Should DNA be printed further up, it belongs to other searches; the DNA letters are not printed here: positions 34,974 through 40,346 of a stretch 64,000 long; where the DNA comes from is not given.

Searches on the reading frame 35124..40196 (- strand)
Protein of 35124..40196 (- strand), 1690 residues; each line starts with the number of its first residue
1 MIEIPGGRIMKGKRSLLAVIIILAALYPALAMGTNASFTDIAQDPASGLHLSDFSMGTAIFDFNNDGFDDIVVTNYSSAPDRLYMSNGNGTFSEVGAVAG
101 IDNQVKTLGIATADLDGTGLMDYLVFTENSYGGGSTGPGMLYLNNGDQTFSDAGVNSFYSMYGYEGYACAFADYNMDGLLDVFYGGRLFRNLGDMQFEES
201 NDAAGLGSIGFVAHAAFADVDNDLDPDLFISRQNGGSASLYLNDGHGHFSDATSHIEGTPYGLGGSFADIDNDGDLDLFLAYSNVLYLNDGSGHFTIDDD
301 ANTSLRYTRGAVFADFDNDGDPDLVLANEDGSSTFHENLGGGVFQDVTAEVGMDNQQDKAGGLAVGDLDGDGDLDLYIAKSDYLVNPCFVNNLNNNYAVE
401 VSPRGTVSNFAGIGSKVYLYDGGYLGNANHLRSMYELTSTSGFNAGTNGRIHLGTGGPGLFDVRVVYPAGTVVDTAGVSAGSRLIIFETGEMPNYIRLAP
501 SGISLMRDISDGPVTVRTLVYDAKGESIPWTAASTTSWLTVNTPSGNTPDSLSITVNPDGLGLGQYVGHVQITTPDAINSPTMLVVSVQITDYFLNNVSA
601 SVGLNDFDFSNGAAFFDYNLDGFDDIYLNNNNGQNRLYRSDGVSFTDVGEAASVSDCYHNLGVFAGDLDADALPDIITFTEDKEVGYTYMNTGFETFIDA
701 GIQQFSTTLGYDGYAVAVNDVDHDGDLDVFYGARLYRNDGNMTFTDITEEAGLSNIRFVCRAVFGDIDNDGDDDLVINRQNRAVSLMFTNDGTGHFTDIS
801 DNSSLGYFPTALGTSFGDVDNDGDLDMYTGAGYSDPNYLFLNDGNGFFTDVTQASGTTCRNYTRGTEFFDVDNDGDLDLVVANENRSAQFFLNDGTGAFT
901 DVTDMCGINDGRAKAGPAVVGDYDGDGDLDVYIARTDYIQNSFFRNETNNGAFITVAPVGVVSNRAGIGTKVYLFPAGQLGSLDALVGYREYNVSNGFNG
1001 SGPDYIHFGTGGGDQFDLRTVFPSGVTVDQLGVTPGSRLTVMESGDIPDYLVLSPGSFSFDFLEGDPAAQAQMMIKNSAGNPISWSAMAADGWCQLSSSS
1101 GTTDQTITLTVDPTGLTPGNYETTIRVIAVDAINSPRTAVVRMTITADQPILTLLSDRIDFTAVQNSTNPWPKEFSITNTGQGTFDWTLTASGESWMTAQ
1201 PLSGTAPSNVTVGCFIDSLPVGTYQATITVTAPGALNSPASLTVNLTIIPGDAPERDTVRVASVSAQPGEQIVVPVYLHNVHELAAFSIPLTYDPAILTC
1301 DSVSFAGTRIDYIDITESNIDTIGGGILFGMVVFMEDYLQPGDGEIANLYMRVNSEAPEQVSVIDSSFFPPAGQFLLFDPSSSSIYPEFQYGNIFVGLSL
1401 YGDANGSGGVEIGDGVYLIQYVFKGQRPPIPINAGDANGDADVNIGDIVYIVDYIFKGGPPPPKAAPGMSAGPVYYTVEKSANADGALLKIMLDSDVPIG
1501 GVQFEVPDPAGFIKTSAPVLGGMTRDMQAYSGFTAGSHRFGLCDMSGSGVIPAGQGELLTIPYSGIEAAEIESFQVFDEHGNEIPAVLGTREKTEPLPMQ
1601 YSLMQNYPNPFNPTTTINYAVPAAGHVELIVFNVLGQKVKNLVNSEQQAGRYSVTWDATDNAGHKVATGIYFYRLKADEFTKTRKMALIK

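Call 44: search_protein_families(library=pfam, proteins=[window:35124-40196:-], max_evalue=0.00001)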
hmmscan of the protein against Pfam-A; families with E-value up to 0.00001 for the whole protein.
window:35124-40196:- (1690 aa): 8 families
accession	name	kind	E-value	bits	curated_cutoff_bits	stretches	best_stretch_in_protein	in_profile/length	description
PF13517.12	FG-GAP_3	-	2.2e-78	259.2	26.9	10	870-933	1-61/61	FG-GAP-like repeat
PF01839.29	FG-GAP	-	1.4e-19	69.9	22.1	0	62-78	9-25/37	FG-GAP repeat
PF19190.6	BACON_2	-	9.4e-19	67.6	25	0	1054-1124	5-78/94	Viral BACON domain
PF00963.24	Cohesin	-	8.7e-12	45.9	24.1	1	1259-1363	3-113/139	Cohesin domain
PF13860.13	FlgD_ig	-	1.1e-10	41.7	27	1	1623-1677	21-75/79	FlgD Ig-like domain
PF07593.17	UnbV_ASPIC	-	1.7e-10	41.1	23.4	0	412-484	1-67/68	ASPIC and UnbV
PF18962.6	Por_Secre_tail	-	4.4e-06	27.3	27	0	1607-1686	2-73/75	Secretion system C-terminal sorting domain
PF13585.12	CHU_C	-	5e-06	27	27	0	1624-1681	26-76/86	CHU_C Type IX secretion signal domain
